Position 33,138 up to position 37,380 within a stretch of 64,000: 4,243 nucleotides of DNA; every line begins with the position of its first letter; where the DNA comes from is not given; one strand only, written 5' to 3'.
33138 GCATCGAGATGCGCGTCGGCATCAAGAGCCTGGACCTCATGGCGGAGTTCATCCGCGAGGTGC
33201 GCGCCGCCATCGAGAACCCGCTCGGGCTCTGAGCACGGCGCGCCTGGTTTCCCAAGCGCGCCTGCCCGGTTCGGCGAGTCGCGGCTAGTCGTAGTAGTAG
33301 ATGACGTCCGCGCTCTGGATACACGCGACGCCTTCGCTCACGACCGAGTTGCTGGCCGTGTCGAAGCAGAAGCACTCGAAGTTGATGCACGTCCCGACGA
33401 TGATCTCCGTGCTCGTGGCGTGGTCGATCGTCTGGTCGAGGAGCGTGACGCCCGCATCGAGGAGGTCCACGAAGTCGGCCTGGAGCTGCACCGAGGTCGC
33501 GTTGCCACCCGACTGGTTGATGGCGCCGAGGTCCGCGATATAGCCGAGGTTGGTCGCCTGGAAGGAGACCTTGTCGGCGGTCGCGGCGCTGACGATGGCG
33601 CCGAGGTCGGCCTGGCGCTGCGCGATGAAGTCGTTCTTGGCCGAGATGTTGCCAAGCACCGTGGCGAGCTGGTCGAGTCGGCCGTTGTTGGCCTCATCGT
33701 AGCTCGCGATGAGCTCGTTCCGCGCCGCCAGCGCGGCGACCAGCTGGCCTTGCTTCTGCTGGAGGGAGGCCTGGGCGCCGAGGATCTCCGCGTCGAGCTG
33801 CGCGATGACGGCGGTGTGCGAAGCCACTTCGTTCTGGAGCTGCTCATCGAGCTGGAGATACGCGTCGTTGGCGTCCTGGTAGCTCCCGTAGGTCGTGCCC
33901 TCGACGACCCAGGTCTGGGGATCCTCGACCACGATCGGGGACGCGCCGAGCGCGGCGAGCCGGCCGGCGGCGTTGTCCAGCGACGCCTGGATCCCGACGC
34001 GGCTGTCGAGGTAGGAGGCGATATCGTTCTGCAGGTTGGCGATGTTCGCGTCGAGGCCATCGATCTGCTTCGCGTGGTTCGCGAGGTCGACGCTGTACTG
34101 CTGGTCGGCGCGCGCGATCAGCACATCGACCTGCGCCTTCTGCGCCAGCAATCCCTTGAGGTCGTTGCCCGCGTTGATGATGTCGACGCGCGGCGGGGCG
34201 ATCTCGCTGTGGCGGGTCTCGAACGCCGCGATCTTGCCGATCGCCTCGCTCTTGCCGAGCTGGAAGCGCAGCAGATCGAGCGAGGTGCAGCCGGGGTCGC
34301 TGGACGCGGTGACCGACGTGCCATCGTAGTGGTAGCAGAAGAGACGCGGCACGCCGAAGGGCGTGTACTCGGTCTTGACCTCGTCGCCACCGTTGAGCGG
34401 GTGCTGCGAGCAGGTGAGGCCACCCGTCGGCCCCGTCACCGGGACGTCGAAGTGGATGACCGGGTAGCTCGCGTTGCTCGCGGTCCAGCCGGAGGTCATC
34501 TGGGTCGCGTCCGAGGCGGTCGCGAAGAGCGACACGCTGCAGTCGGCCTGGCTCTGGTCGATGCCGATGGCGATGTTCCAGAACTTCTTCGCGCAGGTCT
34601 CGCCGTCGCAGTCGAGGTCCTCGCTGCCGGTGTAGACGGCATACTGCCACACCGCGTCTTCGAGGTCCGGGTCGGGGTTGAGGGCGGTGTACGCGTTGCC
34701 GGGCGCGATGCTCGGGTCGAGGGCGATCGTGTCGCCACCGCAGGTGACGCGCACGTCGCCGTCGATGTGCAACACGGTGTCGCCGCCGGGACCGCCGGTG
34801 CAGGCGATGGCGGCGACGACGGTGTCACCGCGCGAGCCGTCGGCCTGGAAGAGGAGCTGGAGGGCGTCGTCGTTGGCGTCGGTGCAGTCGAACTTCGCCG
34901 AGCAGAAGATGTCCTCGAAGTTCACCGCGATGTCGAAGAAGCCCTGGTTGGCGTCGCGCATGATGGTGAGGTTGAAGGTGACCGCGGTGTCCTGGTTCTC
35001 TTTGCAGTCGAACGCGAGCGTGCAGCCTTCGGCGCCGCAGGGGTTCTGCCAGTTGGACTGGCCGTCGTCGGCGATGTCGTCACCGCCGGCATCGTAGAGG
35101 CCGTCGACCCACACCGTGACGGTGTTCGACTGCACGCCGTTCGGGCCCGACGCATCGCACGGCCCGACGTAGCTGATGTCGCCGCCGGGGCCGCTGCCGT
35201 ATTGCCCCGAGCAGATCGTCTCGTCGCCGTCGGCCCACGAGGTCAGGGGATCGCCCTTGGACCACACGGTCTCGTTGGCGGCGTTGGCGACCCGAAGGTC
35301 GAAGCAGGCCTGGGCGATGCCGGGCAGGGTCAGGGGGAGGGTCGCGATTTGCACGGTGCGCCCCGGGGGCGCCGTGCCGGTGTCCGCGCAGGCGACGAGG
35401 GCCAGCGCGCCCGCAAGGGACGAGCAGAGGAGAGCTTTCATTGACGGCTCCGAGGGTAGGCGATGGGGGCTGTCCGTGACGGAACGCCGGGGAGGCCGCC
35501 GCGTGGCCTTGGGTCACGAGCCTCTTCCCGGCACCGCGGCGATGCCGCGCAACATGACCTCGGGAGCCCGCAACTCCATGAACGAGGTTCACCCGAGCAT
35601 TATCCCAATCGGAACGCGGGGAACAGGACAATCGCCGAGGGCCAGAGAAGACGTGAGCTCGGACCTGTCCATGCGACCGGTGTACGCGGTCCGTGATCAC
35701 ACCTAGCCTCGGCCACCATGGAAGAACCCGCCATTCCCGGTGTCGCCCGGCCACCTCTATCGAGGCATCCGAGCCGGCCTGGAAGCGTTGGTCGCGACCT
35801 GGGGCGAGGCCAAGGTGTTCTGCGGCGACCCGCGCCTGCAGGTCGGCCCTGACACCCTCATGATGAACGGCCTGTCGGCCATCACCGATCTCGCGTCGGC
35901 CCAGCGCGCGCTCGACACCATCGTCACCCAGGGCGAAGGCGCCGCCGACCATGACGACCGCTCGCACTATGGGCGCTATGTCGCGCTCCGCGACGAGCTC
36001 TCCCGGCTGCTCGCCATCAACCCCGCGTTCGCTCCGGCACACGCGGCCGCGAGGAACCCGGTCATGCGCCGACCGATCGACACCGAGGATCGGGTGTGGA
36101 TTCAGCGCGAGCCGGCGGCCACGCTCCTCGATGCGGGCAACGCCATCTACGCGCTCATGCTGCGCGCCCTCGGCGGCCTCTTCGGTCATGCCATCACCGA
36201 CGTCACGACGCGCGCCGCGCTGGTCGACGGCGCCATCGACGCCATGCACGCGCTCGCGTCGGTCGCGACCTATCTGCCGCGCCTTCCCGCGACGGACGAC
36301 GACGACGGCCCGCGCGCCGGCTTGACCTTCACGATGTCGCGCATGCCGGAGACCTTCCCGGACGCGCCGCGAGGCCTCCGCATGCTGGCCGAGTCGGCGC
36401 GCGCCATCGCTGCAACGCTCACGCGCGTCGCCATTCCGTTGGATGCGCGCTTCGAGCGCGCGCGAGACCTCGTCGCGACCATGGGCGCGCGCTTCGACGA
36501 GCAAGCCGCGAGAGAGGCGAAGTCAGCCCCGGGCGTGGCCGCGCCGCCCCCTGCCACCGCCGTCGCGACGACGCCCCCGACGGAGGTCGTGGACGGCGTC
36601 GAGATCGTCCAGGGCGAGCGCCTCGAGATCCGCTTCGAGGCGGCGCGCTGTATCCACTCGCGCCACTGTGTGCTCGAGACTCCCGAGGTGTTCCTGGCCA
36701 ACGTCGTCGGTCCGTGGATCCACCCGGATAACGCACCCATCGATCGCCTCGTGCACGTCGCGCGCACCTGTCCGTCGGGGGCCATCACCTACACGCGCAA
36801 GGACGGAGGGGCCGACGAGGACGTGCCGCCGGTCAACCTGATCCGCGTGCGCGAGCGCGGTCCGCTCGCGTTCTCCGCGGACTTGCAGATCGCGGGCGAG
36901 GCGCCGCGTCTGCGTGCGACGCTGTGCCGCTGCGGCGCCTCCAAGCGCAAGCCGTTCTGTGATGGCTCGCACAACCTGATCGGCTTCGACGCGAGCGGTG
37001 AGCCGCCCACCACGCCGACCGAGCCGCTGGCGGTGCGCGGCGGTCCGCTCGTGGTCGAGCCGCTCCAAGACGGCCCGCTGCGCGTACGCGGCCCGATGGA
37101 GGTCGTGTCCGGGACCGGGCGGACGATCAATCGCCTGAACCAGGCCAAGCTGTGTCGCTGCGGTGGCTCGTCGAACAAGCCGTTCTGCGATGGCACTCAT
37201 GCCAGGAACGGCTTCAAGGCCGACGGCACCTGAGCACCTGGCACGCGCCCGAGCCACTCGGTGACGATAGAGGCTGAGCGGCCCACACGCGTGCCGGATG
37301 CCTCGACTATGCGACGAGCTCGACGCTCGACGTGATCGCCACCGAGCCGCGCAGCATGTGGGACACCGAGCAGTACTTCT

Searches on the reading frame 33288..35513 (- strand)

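Call 54: search_protein_families(library=pfam, proteins=[window:33288-35513:-], max_evalue=0.00001)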
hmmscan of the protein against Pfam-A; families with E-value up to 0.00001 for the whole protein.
window:33288-35513:- (742 aa): 1 family
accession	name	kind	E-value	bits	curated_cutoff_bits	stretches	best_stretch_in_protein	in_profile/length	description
PF00038.26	Filament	-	5.5e-06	26.7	40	0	544-636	186-278/313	Intermediate filament protein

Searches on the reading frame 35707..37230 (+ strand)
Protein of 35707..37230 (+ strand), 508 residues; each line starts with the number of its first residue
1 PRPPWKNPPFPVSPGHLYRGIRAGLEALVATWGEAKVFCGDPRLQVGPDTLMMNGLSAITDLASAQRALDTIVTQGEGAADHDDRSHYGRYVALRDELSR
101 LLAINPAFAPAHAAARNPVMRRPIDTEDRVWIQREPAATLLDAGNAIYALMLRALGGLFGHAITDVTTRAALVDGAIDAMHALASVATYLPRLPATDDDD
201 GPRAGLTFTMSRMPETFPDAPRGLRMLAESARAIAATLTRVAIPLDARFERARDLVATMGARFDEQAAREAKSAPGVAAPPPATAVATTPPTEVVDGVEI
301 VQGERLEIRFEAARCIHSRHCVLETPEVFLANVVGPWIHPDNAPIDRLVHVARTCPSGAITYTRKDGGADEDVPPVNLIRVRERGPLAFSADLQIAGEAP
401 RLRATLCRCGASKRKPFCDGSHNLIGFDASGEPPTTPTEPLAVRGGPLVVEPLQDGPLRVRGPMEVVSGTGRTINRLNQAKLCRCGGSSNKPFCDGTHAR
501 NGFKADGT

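Call 54: search_protein_families(library=pfam, proteins=[window:35707-37230:+], max_evalue=0.00001)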
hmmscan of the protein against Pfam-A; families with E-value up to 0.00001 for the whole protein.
window:35707-37230:+ (508 aa): 3 families
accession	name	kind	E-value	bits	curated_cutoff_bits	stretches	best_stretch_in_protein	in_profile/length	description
PF09360.15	zf-CDGSH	-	6.6e-29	100.4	29.5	2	455-499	1-48/48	Iron-binding zinc finger CDGSH type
PF06902.16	Fer4_19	-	6.3e-15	55.4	24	1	302-365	2-64/64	Divergent 4Fe-4S mono-cluster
PF12902.13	Ferritin-like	-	9.3e-11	42.4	22.3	1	15-95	132-220/221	Ferritin-like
